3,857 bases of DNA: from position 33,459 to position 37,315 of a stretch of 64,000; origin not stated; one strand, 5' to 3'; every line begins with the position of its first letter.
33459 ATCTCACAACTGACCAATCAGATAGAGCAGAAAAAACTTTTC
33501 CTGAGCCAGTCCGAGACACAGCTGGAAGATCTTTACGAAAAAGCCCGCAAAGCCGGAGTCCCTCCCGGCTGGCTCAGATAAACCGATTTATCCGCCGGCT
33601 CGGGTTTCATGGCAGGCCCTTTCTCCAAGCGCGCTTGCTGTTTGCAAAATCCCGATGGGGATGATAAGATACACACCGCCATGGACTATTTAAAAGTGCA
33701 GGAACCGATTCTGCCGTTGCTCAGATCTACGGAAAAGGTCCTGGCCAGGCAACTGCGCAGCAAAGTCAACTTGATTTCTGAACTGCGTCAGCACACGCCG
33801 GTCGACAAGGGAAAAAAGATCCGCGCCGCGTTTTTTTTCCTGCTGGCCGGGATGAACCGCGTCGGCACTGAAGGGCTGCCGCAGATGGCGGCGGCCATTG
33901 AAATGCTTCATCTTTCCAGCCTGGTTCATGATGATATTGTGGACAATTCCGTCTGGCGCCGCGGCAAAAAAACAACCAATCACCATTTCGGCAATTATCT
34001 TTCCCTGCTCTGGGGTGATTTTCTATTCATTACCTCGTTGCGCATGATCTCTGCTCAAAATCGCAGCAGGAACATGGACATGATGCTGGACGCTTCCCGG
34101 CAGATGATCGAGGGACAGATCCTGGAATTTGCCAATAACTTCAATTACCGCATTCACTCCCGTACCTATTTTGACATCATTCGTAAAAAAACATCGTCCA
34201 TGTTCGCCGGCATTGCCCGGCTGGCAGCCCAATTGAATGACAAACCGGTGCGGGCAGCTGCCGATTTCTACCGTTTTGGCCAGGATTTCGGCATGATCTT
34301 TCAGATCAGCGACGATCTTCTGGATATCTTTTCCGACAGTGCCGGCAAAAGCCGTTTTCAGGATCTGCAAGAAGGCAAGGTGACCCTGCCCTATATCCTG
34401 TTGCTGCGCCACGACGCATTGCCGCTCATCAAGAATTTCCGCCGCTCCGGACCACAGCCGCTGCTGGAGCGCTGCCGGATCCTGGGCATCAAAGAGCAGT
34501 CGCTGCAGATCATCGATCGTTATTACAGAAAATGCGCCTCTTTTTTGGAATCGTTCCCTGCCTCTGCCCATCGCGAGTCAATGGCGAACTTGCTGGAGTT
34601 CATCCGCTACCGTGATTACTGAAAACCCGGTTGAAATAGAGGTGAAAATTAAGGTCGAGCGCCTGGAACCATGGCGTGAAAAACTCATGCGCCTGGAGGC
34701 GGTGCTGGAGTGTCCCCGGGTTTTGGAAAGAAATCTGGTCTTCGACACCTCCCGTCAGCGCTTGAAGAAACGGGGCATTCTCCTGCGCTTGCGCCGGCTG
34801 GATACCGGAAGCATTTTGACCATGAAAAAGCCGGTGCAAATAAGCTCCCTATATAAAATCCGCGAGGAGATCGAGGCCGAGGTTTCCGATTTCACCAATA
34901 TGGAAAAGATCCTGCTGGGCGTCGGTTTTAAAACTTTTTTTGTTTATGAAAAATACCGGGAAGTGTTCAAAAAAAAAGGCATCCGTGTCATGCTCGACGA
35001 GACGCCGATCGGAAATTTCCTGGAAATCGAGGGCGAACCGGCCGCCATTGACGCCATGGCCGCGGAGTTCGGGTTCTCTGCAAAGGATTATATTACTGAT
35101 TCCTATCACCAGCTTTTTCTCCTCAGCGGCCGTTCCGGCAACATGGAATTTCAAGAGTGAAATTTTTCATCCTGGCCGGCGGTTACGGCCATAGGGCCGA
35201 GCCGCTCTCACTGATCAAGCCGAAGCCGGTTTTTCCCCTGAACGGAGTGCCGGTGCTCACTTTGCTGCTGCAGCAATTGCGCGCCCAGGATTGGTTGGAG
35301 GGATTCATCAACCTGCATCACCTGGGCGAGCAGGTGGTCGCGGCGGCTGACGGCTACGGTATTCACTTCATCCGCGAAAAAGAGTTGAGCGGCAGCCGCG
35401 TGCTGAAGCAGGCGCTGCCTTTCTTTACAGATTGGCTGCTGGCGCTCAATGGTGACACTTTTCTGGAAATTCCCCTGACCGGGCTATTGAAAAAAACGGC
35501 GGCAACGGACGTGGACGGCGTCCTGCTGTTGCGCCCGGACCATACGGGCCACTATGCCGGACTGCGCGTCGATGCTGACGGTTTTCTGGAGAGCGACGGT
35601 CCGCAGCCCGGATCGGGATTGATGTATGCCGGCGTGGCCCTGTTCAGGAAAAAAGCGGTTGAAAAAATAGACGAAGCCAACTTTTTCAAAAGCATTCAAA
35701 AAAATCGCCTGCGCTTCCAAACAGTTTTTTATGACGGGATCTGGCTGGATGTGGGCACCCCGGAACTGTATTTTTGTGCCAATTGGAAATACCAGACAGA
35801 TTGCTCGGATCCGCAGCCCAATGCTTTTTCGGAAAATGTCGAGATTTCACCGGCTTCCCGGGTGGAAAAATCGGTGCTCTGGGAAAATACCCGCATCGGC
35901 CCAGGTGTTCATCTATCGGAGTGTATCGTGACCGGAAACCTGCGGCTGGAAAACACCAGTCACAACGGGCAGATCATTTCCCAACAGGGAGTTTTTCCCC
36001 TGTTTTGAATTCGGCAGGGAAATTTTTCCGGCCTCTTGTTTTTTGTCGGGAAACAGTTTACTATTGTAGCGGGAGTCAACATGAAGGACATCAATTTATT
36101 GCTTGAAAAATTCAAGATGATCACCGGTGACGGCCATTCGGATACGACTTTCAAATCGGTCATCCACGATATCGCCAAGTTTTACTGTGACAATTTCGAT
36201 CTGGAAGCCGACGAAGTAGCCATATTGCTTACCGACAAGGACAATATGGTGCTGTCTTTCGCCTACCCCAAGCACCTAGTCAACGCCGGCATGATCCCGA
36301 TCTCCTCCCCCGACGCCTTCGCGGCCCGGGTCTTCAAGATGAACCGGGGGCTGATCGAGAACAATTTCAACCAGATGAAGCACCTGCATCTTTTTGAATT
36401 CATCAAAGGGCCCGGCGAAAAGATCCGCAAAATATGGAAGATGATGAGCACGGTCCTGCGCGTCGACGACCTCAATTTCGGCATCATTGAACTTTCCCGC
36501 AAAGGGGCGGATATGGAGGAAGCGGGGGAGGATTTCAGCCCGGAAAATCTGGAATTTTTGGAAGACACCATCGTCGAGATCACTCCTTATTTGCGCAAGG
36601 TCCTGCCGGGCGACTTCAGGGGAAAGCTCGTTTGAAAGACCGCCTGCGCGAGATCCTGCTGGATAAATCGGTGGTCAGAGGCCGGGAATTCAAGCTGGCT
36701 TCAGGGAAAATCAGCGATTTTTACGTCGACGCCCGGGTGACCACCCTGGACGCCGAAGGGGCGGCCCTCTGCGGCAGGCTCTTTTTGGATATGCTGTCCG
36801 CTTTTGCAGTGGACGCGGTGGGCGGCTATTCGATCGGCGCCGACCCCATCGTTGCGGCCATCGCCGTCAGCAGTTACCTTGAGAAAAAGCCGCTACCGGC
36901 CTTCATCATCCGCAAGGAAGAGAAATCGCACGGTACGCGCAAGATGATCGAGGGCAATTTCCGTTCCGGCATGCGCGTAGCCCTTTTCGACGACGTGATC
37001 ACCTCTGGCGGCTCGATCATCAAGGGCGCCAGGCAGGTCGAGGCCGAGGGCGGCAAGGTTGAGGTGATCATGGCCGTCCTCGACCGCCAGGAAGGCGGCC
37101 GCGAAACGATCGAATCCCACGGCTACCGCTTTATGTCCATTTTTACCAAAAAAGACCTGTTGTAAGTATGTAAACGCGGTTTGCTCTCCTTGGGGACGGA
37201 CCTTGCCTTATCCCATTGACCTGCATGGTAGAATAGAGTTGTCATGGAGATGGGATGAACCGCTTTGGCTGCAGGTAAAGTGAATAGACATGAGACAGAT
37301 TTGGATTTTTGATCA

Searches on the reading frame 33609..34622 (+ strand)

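Call 72: search_protein_families(library=pfam, proteins=[window:33609-34622:+], max_evalue=0.00001)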
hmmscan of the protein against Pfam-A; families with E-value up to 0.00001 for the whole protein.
window:33609-34622:+ (337 aa): 1 family
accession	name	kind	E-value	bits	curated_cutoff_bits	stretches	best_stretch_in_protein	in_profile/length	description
PF00348.22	polyprenyl_synt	-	2.4e-52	178.1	27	1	55-268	3-221/251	Polyprenyl synthetase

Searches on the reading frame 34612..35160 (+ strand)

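Call 39: search_protein_families(library=pfam, proteins=[window:34612-35160:+], max_evalue=0.01)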
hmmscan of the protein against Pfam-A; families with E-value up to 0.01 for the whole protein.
window:34612-35160:+ (182 aa): 2 families
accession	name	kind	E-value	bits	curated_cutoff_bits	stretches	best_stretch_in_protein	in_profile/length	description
PF01928.26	CYTH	-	7.3e-16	58.9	23.2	1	8-150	3-157/179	CYTH domain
PF04430.19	DUF498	-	0.0015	18.9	33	1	66-131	18-87/109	Protein of unknown function (DUF498/DUF598)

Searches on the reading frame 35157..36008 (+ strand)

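Call 72: search_protein_families(library=pfam, proteins=[window:35157-36008:+], max_evalue=0.00001)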
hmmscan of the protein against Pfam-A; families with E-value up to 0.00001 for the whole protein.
window:35157-36008:+ (283 aa): 2 families
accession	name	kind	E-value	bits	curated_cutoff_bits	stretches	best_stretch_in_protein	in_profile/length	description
PF00483.29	NTP_transferase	-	5.1e-08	33.2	21.2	0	5-116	4-126/245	Nucleotidyl transferase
PF12804.13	NTP_transf_3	-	4.4e-07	30.6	27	1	4-134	2-131/160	MobA-like NTP transferase domain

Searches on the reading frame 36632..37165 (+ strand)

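Call 39: search_protein_families(library=pfam, proteins=[window:36632-37165:+], max_evalue=0.01)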
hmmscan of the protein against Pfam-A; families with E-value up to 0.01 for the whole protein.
window:36632-37165:+ (177 aa): 1 family
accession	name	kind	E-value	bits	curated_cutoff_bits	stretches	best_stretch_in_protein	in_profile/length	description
PF00156.33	Pribosyltran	-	3.1e-05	23.8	26.3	1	79-167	47-140/158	Phosphoribosyl transferase domain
